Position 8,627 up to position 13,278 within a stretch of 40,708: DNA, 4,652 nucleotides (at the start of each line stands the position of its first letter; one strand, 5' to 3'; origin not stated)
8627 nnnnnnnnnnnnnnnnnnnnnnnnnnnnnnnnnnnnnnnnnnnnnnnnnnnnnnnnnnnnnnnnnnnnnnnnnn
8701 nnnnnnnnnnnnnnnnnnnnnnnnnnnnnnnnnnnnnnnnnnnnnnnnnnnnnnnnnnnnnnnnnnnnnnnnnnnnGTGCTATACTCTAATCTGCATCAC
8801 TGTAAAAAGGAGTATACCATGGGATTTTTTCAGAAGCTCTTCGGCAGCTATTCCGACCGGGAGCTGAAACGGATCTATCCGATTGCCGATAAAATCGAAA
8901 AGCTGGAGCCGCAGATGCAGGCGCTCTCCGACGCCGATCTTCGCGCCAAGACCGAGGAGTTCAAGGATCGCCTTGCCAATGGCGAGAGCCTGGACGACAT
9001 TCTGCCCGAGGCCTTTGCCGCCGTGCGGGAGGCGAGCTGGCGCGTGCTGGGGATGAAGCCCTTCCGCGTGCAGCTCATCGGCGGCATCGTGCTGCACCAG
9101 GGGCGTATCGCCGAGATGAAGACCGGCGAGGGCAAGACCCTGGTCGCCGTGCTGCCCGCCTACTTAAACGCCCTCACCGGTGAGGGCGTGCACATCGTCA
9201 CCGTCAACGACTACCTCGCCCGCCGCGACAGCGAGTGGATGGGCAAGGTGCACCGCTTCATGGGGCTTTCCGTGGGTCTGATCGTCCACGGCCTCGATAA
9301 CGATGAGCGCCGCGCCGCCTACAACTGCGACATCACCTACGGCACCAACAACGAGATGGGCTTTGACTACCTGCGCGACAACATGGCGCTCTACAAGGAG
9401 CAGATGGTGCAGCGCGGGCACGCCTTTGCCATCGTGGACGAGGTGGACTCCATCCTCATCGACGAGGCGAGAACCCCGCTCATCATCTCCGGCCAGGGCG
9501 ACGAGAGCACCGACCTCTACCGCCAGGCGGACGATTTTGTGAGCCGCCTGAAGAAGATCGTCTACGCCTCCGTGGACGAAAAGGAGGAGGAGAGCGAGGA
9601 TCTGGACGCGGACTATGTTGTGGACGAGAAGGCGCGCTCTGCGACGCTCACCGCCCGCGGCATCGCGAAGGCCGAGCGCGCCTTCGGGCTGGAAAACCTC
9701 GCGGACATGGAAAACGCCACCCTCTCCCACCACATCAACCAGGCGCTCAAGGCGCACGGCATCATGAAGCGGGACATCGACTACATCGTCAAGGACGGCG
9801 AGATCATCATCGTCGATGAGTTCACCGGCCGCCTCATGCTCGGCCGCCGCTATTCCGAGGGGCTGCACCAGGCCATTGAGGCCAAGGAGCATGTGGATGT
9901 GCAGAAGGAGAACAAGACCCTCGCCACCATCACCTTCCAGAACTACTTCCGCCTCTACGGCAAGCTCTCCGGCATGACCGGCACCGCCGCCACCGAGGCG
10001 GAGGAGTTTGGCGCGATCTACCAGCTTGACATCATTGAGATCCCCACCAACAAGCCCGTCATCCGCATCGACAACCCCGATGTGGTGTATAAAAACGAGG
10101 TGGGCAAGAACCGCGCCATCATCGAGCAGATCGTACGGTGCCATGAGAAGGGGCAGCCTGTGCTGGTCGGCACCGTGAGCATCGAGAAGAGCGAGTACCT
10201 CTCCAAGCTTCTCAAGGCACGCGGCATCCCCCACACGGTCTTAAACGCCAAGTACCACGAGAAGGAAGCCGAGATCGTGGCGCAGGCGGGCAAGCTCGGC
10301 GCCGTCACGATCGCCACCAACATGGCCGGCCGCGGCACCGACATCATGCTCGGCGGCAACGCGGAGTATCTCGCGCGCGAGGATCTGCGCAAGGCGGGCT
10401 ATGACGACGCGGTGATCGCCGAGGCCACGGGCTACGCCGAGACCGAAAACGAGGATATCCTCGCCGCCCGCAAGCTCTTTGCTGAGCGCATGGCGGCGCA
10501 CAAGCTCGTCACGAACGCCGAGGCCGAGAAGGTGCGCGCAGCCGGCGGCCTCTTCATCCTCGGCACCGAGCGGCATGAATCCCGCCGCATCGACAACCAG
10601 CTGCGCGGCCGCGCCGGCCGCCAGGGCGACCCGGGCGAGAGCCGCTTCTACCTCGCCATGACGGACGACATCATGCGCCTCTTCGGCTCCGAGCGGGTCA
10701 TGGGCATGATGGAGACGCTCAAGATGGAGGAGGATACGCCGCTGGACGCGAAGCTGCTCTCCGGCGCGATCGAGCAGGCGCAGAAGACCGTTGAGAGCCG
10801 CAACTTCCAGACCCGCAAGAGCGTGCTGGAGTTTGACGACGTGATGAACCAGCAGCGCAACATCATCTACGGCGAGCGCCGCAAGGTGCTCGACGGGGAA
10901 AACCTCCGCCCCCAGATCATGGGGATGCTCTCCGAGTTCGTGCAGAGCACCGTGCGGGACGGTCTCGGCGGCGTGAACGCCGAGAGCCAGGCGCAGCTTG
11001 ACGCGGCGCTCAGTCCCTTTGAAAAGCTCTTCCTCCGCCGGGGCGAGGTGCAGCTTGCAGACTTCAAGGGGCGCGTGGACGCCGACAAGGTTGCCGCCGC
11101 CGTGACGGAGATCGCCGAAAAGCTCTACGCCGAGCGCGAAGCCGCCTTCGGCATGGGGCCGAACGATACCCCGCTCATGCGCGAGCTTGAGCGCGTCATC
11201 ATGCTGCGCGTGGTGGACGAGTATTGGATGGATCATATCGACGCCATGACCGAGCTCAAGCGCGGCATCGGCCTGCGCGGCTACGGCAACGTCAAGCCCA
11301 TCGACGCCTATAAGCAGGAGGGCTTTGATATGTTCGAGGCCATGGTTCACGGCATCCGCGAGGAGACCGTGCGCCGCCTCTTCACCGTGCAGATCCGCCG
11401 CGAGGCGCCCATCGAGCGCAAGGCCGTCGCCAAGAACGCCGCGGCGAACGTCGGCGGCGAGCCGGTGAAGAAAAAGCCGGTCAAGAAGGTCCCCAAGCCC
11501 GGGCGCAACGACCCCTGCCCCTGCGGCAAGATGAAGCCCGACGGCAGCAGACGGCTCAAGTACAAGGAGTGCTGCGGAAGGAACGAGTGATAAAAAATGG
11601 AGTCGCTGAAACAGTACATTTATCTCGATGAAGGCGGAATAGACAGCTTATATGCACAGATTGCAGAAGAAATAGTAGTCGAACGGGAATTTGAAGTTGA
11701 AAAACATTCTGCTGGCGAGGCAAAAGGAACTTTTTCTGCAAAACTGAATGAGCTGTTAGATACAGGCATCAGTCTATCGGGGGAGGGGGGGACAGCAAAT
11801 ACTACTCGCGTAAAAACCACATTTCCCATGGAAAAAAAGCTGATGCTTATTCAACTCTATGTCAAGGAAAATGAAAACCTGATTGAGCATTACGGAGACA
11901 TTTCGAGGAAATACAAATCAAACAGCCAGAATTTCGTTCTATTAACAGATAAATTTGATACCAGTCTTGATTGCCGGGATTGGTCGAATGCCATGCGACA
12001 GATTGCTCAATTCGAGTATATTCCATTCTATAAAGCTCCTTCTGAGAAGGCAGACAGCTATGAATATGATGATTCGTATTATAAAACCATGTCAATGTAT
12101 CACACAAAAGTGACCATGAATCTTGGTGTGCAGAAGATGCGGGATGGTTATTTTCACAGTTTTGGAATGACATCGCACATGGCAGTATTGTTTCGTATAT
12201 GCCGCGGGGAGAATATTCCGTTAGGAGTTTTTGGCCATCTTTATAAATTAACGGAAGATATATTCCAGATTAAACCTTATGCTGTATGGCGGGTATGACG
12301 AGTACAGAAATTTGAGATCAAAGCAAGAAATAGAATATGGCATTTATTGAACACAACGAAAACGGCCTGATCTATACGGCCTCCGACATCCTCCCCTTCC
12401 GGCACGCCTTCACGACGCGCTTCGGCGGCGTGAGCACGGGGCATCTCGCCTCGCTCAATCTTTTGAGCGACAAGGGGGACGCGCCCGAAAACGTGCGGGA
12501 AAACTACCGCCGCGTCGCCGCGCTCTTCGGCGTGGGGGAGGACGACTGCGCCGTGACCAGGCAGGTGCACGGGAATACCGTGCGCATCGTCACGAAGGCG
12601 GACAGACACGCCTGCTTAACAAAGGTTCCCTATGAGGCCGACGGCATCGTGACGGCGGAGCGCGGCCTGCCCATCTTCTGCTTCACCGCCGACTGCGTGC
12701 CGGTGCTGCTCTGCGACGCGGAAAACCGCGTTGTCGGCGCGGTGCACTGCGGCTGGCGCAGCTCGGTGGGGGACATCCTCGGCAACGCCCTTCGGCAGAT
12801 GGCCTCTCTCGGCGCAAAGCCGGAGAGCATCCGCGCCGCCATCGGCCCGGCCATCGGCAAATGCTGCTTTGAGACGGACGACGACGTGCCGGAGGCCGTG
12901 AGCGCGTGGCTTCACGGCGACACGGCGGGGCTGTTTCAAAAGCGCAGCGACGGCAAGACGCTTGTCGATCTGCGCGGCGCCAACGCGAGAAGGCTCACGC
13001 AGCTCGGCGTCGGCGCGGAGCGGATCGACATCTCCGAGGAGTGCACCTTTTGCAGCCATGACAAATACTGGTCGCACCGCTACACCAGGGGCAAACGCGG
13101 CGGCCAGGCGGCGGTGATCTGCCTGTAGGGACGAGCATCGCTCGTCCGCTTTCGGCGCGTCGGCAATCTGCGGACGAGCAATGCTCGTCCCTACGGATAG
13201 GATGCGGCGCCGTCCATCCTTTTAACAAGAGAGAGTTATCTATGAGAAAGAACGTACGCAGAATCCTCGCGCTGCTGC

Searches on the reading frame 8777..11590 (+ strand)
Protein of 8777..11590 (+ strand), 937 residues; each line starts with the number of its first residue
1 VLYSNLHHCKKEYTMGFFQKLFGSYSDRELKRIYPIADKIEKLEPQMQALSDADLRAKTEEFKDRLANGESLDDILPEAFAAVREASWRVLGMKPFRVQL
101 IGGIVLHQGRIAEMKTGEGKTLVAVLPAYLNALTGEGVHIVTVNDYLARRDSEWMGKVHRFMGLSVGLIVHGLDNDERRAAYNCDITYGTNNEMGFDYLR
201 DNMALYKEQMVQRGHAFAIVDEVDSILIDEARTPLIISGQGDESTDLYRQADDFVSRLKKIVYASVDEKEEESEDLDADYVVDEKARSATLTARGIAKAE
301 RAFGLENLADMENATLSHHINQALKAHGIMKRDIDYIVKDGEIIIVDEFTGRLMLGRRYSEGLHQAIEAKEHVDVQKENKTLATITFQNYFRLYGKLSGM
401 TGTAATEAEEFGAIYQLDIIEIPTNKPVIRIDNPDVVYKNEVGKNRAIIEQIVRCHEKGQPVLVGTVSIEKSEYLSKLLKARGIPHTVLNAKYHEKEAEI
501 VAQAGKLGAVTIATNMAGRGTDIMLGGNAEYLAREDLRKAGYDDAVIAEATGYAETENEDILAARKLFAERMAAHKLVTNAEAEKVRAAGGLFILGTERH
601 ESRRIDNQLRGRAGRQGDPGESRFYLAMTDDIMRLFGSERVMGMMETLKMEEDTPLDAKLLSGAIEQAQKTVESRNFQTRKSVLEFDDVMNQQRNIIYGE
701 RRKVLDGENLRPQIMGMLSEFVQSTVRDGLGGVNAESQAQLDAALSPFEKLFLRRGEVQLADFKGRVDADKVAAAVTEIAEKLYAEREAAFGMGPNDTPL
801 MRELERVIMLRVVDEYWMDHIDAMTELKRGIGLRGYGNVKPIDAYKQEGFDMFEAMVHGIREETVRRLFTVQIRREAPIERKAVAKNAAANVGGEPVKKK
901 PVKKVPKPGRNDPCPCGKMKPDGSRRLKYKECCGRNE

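Call 6: search_protein_families(library=pfam, proteins=[window:8777-11590:+], max_evalue=0.01)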
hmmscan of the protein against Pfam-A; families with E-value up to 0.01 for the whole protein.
window:8777-11590:+ (937 aa): 7 families
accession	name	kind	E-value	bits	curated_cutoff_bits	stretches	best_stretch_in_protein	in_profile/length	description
PF07517.20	SecA_DEAD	-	9.2e-135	448.9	24.6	1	19-411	2-289/290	SecA DEAD-like domain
PF21090.3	P-loop_SecA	-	7.5e-93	310.3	27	1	427-653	1-205/205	SecA P-loop domain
PF07516.18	SecA_SW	-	3.2e-62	210.6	26.7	1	655-872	1-200/200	SecA Wing and Scaffold domain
PF01043.26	SecA_PP_bind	-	6.2e-42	143.1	23.5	1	244-368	2-110/110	SecA preprotein cross-linking domain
PF00270.35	DEAD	-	2.5e-06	27.8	26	1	111-228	18-131/167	DEAD/DEAH box helicase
PF00271.37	Helicase_C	-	0.00071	20.3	23.5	1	445-523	3-81/110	Helicase conserved C-terminal domain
PF17634.7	GP67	-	0.0089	16.9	27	1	558-600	10-51/80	Gene product 67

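Call 14: find_encoding_contigs(protein=window:8819-11590:+, flank=10000, max_places=10)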
Protein window:8819-11590:+ (923 aa): no gene with exactly this product is on record in the collection.

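Call 21: find_related_loci(query=window:8819-11590:+, collection=genome_contigs, flank=10000)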
Query window:8819-11590:+ (923 aa) in genome_contigs; peptide patterns used: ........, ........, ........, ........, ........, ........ (x = any residue, [..] = any of these).
600 stretches matched a pattern (row limit reached: there are more); 594 encode a relative of the query (tblastn E <= 1e-3); the best 80 are kept; 80 distinct loci.
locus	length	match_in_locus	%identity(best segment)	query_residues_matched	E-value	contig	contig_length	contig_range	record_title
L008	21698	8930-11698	86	1-923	0e+0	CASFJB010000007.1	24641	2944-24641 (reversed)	uncultured Eubacteriales bacterium isolate O6_L1_382382_idba_bin.112 genome assembly, contig: O6_L1_382382_idba_bin.112.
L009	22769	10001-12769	86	1-923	0e+0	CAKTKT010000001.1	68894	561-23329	MAG: uncultured Oscillospiraceae bacterium isolate REFINED_METABAT215_TOP10_CONTIGS_1500_ASSEMBLY_K77_MERGED__Hadza_PheC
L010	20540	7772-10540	84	1-923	0e+0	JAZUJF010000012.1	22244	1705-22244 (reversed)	MAG: Candidatus Limivicinus sp. isolate T1900045257_TH20190027.MAGScoT_cleanbin_000032 SGB_5799_k141_1348922, whole geno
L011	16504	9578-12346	86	1-923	0e+0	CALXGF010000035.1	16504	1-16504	MAG: uncultured Oscillospiraceae bacterium isolate E06__bin180 genome assembly, contig: E06__k127_5781863, whole genome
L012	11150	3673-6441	83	1-923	0e+0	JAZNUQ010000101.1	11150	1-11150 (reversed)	MAG: Candidatus Limivicinus sp. isolate T1900044796_TS20190262.MAGScoT_cleanbin_000035 SGB_2682_k141_2086704, whole geno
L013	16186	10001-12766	82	1-922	0e+0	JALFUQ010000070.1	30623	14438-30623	MAG: Bacillota bacterium isolate SUG1027 k141_120241, whole genome shotgun sequence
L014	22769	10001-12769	85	1-923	0e+0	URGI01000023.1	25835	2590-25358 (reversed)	uncultured Clostridiales bacterium isolate UMGS975 genome assembly, contig: NODE_319_length_25835_cov_16.364314, whole g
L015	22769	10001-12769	83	1-923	0e+0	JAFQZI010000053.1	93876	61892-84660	MAG: Oscillospiraceae bacterium isolate RGIG2288 Goat_Duodenum-5__c162033, whole genome shotgun sequence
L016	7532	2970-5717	77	1-923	0e+0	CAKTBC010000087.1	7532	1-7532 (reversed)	MAG: uncultured Oscillospiraceae bacterium isolate REFINED_METABAT215_TOP10_CONTIGS_1500_ASSEMBLY_K77_MERGED__Nepal_MoBi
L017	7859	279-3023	75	1-922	0e+0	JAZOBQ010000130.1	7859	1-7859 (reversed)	MAG: Oscillospiraceae bacterium isolate T1900044757_TS20190223.MAGScoT_cleanbin_000101 SGB_2317_k141_1313706, whole geno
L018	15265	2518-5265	75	1-923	0e+0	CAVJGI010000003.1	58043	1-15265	Ruminococcus bicirculans (ex Wegman et al. 2014) isolate H07682-L1_cleanbin_000004 genome assembly, contig: Spades_H0768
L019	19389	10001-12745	76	1-922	0e+0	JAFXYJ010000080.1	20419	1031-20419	MAG: Oscillospiraceae bacterium isolate RGIG6858 Sheep_Rumen-4__c751730, whole genome shotgun sequence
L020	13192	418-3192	77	1-923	0e+0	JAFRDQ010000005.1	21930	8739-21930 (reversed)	MAG: Oscillospiraceae bacterium isolate RGIG2400 Goat_Ileum-4__c7810, whole genome shotgun sequence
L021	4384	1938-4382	86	1-814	0e+0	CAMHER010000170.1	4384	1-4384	MAG: uncultured Clostridia bacterium isolate SRR11784282_bin.26_metaWRAP_v1.3_MAG genome assembly, contig: ERZ12202942.2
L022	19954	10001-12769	81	1-923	0e+0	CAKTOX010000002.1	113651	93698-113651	MAG: uncultured Oscillospiraceae bacterium isolate REFINED_METABAT215_TOP10_CONTIGS_1500_ASSEMBLY_K77_MERGED__Hadza_MoBi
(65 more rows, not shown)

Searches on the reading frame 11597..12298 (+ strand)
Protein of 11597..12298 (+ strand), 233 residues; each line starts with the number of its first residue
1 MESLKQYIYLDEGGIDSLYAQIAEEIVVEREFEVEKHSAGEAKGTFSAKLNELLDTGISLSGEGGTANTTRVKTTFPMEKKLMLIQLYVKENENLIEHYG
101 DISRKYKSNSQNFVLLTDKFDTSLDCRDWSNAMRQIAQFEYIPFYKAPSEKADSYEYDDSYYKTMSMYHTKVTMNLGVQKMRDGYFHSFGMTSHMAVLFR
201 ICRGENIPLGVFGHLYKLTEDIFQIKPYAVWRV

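Call 35: find_encoding_contigs(protein=window:11597-12298:+, flank=10000, max_places=10)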
Protein window:11597-12298:+ (233 aa): no gene with exactly this product is on record in the collection.

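Call 86: search_protein_families(library=pfam, proteins=[window:11597-12298:+], max_evalue=0.001)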
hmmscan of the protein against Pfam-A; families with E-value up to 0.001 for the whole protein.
window:11597-12298:+ (233 aa): 1 family
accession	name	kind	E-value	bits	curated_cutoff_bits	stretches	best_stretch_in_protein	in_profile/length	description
PF19952.5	DUF6414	-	4.9e-05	23.7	25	1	4-78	1-68/283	Domain of unknown function (DUF6414)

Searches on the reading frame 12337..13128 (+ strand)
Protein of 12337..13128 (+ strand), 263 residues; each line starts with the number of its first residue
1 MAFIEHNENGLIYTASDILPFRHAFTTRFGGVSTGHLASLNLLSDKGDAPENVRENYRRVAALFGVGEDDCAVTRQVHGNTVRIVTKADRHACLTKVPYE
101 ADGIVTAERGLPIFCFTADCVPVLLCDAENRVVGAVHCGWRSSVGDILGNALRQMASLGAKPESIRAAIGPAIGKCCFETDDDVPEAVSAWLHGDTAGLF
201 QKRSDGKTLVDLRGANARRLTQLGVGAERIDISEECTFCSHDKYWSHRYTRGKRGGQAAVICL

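Call 86: search_protein_families(library=pfam, proteins=[window:12337-13128:+], max_evalue=0.001)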
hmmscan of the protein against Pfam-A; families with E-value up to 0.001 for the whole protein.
window:12337-13128:+ (263 aa): 1 family
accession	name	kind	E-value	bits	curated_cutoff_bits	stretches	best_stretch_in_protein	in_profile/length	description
PF02578.20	Cu-oxidase_4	-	2.1e-76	256.9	22.9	1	26-262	1-238/238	Multi-copper polyphenol oxidoreductase laccase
